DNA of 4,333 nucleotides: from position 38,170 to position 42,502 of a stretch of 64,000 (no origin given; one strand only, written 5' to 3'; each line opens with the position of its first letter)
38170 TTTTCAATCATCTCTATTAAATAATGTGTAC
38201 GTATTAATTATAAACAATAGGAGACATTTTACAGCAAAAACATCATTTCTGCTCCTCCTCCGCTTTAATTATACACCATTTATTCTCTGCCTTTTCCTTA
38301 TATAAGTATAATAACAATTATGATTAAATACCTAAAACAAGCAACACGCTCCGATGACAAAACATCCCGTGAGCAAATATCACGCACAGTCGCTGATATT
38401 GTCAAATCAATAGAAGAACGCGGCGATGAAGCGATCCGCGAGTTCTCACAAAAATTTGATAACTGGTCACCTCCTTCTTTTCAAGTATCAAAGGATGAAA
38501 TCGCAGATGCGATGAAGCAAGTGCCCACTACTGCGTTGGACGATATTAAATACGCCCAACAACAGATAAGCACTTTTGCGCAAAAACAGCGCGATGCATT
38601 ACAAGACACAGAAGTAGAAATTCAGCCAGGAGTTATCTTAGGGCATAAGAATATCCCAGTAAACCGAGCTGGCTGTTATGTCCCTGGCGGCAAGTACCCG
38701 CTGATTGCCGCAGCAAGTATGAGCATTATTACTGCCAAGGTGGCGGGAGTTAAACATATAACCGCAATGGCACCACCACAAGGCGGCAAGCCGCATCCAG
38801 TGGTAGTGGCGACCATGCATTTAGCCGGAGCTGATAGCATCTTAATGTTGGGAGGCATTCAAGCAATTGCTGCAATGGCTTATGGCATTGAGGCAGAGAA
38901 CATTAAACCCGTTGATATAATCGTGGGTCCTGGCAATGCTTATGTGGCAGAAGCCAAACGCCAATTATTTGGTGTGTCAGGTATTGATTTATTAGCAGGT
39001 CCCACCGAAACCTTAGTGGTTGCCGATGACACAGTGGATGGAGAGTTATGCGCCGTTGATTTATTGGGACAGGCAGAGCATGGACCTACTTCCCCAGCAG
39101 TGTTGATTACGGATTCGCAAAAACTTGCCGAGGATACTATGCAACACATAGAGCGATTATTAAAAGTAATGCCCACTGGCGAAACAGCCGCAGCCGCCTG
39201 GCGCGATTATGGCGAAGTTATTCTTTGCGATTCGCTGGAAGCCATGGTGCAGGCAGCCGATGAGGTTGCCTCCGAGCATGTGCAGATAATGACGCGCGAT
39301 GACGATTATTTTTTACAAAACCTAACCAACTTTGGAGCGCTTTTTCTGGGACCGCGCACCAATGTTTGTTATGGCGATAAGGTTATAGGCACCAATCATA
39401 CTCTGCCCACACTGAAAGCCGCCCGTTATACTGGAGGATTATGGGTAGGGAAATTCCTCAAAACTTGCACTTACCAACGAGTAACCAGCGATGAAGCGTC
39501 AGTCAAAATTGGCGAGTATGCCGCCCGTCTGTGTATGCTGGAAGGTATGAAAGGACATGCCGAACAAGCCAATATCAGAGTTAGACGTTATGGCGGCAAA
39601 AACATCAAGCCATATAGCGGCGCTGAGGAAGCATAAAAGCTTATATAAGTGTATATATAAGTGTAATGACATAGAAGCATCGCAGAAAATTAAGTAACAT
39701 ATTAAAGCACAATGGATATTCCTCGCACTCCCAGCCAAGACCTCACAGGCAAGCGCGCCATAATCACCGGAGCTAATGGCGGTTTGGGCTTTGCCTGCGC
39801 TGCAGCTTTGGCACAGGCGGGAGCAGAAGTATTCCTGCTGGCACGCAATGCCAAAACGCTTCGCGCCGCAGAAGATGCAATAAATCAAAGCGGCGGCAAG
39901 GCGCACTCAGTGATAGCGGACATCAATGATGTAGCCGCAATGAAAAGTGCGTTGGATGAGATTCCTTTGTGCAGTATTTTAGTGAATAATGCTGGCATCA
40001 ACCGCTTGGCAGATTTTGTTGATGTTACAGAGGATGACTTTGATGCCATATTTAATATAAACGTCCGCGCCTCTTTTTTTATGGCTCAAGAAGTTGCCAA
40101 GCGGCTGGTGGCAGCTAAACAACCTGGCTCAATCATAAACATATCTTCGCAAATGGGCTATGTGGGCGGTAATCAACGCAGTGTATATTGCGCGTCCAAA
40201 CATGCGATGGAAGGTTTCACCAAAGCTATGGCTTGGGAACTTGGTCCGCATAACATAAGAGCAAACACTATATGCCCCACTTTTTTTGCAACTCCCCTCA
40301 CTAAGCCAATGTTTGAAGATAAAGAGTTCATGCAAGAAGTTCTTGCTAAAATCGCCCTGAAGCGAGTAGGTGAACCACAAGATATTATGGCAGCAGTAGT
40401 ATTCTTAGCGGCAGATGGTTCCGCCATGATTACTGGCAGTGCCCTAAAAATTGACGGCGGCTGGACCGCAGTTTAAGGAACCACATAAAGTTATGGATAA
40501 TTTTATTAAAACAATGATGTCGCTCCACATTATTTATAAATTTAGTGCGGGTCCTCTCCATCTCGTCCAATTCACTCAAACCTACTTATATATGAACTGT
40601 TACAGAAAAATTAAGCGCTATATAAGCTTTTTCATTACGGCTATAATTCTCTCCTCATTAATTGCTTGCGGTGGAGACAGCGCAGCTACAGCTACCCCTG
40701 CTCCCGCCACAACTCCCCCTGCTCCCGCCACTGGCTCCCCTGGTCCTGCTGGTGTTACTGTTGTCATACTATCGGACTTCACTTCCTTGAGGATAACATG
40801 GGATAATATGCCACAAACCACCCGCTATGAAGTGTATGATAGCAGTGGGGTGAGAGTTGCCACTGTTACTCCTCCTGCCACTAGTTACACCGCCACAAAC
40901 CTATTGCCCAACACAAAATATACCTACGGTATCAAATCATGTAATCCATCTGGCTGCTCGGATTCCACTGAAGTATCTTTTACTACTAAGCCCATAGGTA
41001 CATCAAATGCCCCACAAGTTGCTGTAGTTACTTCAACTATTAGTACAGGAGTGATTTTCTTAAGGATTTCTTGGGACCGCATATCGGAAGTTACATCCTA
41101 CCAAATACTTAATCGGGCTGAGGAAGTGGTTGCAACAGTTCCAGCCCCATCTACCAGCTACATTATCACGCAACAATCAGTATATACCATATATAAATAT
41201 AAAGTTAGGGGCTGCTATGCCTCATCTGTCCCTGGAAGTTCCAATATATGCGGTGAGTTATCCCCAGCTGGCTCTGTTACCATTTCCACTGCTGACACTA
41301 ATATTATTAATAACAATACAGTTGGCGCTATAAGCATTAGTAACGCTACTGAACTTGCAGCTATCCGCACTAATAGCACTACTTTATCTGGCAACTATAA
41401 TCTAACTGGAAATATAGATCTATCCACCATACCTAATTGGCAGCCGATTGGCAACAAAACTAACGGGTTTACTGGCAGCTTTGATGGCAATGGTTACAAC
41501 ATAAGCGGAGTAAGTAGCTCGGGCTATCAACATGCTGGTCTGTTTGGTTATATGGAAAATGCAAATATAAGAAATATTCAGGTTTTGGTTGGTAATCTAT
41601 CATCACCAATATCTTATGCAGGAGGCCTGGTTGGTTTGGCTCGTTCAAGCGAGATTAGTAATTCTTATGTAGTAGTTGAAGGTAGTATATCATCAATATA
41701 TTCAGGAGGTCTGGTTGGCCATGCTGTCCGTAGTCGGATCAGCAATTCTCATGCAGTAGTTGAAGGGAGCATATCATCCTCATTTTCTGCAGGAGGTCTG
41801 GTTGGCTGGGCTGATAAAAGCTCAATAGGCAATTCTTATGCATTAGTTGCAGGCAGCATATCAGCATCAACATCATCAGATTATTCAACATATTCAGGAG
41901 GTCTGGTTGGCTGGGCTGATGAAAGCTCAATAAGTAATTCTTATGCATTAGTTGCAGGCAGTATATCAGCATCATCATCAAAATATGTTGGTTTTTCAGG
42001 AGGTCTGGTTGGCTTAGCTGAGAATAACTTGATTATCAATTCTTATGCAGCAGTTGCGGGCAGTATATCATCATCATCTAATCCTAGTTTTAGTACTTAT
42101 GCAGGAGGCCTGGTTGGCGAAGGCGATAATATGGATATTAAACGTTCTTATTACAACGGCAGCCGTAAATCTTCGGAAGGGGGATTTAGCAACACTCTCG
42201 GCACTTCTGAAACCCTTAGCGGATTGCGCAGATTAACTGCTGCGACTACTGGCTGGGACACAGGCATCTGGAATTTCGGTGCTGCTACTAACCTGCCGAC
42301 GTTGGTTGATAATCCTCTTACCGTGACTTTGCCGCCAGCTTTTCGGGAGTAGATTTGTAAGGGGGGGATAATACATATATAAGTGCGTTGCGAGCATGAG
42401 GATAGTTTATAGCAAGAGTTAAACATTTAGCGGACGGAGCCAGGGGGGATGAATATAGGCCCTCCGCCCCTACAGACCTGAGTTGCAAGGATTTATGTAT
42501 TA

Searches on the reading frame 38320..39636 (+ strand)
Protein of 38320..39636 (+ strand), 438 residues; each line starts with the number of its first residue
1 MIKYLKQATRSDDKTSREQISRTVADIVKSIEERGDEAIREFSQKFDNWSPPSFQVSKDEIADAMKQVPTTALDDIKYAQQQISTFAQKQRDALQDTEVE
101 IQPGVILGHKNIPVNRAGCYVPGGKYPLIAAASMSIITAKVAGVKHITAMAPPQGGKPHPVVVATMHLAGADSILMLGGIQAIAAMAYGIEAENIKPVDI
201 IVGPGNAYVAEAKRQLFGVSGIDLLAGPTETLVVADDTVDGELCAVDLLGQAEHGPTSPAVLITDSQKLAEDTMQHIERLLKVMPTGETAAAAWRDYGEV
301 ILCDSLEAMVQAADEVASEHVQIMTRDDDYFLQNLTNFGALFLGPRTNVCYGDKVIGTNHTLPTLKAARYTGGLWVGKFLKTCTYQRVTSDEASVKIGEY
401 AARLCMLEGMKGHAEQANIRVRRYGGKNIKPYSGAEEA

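Call 30: search_protein_families(library=pfam, proteins=[window:38320-39636:+], max_evalue=0.00001)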
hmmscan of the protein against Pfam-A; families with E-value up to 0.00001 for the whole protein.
window:38320-39636:+ (438 aa): 1 family
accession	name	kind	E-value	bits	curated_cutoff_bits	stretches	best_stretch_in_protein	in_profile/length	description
PF00815.25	Histidinol_dh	-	1.3e-136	456.4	27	1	14-421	5-411/411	Histidinol dehydrogenase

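Call 46: find_homologous_proteins(query=window:38320-39636:+, max_evalue=1e-100)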
Query window:38320-39636:+ (438 aa): 8000 proteins with E <= 1e-100 among 8000 candidates; the best 120 are listed.
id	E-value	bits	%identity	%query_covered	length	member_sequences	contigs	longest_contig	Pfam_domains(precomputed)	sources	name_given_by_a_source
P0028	4.8e-288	973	99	100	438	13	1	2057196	PF00815.26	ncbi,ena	-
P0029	1.1e-238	810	79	100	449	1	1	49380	PF00815.26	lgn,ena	-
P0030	1.0e-233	794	-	-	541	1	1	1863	PF13649.13,PF00815.26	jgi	jgi:sulfopropanediol 3-dehydrogenase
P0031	1.6e-229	780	78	100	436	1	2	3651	PF00815.26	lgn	-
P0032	4.2e-223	759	76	100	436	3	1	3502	PF00815.26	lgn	-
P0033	1.8e-222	757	76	99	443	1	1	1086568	PF00815.26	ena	-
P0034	2.5e-219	747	77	97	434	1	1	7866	PF00815.26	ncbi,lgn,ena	-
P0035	7.4e-209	712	80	91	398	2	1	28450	PF00815.26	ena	-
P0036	6.5e-199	679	69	99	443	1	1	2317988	PF00815.26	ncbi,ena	-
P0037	1.7e-197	675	68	100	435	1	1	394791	PF00815.26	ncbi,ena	-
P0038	1.8e-197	675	68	100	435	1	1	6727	PF00815.26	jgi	jgi:sulfopropanediol 3-dehydrogenase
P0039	2.0e-197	675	68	100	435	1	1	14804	PF00815.26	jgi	jgi:sulfopropanediol 3-dehydrogenase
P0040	2.0e-197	675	66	100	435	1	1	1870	PF00815.26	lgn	-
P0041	2.1e-197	674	66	100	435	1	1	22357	PF00815.26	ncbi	-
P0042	2.4e-197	674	68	100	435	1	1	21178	PF00815.26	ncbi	-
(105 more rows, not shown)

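Call 48: find_encoding_contigs(protein=P0028, flank=10000, max_places=8)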
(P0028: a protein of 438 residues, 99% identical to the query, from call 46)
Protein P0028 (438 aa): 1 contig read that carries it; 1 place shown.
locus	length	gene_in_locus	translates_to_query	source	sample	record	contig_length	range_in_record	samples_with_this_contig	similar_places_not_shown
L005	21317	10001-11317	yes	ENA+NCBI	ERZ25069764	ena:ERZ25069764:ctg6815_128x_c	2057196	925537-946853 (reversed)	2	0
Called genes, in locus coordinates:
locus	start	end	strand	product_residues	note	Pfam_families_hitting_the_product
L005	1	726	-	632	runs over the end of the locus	-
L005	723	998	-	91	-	PF06305:LapA_dom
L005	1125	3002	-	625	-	PF21710:Spt6_S1 (faint), PF25522:OB_cyt-4 (faint), PF00575:S1, PF23459:S1_RRP5 (weak), PF00575:S1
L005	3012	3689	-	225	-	PF02224:Cytidylate_kin, PF13189:Cytidylate_kin2 (weak)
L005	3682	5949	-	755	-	PF02153:PDH_N, PF03446:NAD_binding_2 (weak), PF03807:F420_oxidored (weak), PF20463:PDH_C, PF00275:EPSP_synthase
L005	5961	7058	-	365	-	PF01817:CM_2, PF00800:PDT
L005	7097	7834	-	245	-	PF02167:Cytochrom_C1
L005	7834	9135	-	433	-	PF00033:Cytochrome_B, PF13631:Cytochrom_B_N_2, PF00032:Cytochrom_B_C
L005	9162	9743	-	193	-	PF00355:Rieske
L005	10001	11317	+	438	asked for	PF00815:Histidinol_dh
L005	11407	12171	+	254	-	PF23441:SDR (faint), PF00106:adh_short, PF01370:Epimerase (weak), PF08659:KR, PF13561:adh_short_C2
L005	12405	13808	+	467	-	PF07581:Glug (faint)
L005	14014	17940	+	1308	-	PF07581:Glug (faint), PF00041:fn3 (faint)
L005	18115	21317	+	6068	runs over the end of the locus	PF00041:fn3 (weak), PF08329:ChitinaseA_N (faint), PF16655:PhoD_N (faint), PF16656:Pur_ac_phosph_N (faint), PF21910:GH85_C (faint), PF23376:Fn3_VIN3 (faint), PF24489:Ig_J_second (faint), PF00041:fn3, +2 more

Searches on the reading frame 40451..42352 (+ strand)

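Call 5: search_protein_families(library=pfam, proteins=[window:40451-42352:+], max_evalue=0.01)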
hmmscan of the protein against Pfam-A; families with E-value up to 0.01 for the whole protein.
window:40451-42352:+ (633 aa): 2 families
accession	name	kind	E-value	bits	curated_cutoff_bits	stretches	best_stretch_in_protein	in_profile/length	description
PF07581.17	Glug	-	9.7e-14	51.2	20.5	0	479-500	2-24/28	The GLUG motif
PF00041.27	fn3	-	2.1e-08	34.7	25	1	109-177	12-82/84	Fibronectin type III domain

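Call 6: search_protein_families(library=ncbifam, proteins=[window:40451-42352:+], max_evalue=0.01)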
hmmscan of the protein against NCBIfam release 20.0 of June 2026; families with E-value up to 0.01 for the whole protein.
window:40451-42352:+ (633 aa): 0 families
